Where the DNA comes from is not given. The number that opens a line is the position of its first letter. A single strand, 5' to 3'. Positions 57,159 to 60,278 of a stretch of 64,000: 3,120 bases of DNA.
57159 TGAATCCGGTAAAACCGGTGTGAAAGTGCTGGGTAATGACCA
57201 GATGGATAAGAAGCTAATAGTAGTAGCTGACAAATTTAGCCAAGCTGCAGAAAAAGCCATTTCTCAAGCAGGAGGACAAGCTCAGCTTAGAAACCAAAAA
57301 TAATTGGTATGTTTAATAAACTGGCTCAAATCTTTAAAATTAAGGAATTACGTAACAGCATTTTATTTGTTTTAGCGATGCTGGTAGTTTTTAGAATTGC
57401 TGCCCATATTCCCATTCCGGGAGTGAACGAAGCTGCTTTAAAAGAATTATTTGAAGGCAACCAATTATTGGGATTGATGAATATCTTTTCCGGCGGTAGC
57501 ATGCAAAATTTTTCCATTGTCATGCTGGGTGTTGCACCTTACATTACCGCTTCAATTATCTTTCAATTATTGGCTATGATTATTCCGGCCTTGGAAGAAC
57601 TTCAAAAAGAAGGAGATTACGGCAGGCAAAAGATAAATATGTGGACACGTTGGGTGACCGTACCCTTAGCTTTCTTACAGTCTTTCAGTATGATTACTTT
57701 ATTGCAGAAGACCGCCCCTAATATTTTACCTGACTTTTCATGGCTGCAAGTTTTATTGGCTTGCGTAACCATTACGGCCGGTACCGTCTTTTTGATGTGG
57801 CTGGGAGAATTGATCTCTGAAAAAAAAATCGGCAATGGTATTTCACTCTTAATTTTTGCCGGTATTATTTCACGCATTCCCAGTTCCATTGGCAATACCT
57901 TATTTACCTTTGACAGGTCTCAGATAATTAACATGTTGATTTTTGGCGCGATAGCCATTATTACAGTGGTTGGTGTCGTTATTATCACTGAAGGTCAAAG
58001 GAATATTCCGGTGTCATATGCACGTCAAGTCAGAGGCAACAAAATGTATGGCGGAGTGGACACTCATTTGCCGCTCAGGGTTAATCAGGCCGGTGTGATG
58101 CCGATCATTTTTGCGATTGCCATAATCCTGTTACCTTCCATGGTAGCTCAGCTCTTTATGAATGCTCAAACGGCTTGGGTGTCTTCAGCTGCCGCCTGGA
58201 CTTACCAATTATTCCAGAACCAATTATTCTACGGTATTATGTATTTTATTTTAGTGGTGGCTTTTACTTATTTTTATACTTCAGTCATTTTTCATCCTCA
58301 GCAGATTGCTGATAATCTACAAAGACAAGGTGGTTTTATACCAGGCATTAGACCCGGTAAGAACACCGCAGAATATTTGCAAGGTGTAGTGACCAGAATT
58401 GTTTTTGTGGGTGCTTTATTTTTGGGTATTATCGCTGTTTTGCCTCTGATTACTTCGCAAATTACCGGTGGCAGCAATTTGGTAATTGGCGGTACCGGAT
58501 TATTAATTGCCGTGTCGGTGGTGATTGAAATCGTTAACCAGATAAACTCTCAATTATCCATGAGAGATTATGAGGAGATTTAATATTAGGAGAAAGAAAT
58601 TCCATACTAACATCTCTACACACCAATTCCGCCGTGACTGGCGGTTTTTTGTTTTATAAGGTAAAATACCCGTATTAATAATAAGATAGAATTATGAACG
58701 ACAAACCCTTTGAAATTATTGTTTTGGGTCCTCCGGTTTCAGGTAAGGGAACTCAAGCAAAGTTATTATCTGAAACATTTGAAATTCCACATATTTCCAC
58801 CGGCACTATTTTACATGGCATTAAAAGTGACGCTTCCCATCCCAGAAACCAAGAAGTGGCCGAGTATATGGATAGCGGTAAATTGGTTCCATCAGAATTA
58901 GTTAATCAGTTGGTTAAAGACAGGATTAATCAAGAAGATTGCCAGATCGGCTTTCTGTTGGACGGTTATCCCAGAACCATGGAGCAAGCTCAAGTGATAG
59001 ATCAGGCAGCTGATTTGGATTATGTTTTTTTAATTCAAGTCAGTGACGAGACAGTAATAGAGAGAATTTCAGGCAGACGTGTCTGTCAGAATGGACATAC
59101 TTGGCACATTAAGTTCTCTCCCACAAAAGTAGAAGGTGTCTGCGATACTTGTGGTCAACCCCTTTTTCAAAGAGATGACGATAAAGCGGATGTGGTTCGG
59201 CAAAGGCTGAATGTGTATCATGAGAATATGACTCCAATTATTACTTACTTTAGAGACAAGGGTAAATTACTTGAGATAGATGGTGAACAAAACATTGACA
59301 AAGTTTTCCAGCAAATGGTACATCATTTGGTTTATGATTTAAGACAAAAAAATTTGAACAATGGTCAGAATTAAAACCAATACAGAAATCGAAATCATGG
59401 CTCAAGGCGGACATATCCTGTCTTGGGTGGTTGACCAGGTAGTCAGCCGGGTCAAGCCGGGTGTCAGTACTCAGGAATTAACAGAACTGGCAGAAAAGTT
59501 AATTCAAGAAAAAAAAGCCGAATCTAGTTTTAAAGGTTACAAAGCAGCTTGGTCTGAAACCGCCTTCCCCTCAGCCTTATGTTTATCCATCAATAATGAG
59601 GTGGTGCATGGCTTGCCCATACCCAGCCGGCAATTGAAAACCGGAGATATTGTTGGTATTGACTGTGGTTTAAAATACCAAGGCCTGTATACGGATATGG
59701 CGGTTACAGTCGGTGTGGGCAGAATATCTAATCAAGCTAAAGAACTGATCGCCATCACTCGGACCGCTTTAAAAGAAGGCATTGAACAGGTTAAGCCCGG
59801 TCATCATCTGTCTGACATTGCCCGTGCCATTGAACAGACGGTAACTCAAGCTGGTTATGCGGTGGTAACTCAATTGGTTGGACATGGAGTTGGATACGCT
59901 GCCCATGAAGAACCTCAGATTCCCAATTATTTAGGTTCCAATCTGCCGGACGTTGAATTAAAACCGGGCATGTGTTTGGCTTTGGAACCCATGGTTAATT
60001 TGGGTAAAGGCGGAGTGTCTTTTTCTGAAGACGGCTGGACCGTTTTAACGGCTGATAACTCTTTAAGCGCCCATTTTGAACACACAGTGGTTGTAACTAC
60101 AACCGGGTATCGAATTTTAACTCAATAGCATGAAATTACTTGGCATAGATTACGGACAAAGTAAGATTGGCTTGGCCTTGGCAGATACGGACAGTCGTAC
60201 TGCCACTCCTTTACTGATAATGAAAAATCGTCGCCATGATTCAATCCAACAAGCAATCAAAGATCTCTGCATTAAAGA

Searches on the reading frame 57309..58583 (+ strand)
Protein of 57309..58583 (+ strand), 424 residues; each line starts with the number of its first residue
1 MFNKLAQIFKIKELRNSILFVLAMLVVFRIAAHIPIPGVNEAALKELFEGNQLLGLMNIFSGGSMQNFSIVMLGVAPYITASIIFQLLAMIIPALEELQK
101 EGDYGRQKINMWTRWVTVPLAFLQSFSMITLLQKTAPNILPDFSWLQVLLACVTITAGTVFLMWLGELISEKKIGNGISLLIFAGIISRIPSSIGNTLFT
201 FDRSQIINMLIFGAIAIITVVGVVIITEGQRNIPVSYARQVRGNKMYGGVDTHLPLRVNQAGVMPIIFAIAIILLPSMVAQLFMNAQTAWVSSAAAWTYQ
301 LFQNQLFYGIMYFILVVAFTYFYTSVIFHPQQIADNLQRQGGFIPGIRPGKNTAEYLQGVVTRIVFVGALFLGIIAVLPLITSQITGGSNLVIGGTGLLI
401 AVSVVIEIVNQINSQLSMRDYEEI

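Call 100: search_protein_families(library=pfam, proteins=[window:57309-58583:+], max_evalue=0.00001)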
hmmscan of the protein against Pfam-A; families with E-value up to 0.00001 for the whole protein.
window:57309-58583:+ (424 aa): 1 family
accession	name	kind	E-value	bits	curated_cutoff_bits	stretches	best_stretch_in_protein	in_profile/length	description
PF00344.25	SecY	-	1.7e-105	353.2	32.2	1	69-409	1-306/306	SecY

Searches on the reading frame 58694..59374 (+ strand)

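Call 100: search_protein_families(library=pfam, proteins=[window:58694-59374:+], max_evalue=0.00001)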
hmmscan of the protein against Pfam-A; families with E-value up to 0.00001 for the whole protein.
window:58694-59374:+ (226 aa): 3 families
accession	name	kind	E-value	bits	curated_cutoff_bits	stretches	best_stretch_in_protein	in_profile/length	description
PF00406.28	ADK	-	6.9e-44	150.1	26.8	1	10-190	1-150/151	Adenylate kinase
PF13207.12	AAA_17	-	3.4e-21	76.4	27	1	11-129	1-123/136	AAA domain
PF05191.20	ADK_lid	-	3.4e-13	49.7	26.6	1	128-162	1-36/36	Adenylate kinase, active site lid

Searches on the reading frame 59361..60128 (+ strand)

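Call 100: search_protein_families(library=pfam, proteins=[window:59361-60128:+], max_evalue=0.00001)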
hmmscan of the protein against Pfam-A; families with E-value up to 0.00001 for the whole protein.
window:59361-60128:+ (255 aa): 1 family
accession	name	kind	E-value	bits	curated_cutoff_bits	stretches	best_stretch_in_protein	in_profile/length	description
PF00557.29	Peptidase_M24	-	1.5e-47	162.5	23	1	12-246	2-207/208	Metallopeptidase family M24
